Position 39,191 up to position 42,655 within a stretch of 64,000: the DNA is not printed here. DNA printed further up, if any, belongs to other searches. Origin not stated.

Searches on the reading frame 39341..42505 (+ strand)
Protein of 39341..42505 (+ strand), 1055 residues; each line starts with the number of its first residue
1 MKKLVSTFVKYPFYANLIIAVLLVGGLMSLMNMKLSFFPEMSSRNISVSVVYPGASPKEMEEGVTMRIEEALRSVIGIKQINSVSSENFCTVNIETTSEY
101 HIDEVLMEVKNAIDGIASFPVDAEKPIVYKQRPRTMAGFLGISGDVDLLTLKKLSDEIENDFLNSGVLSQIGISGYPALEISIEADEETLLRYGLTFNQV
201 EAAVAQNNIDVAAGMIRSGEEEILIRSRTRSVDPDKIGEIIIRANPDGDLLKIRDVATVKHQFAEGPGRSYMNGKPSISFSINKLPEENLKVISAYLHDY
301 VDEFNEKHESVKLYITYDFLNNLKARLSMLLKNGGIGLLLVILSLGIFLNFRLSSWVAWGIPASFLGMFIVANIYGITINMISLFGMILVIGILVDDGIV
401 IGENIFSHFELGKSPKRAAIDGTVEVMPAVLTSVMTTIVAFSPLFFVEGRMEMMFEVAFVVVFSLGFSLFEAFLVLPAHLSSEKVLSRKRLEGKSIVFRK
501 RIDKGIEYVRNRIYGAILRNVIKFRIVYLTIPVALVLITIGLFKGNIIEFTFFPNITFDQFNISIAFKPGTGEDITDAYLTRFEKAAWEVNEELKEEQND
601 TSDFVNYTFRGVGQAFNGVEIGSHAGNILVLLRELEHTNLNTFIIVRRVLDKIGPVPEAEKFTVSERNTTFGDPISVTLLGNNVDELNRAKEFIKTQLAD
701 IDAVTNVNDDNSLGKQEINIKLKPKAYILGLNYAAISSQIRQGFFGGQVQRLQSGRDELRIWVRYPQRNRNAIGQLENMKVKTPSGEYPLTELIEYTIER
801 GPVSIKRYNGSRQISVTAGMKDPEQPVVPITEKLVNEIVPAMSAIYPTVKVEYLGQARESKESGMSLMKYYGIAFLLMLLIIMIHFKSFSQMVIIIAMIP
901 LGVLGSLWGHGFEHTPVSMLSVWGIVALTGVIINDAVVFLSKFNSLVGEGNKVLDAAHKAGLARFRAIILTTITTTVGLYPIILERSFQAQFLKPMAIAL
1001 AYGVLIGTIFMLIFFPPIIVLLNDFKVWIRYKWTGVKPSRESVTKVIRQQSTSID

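Call 52: search_protein_families(library=pfam, proteins=[window:39341-42505:+], max_evalue=0.00001)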
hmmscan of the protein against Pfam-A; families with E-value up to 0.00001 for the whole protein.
window:39341-42505:+ (1055 aa): 2 families
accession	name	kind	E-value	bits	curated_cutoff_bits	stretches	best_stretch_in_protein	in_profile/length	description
PF00873.25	ACR_tran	-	9.8e-148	494.1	28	1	5-1022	2-1020/1021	AcrB/AcrD/AcrF family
PF03176.21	MMPL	-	4.6e-08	32.8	20.5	1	858-1037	138-309/333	MMPL family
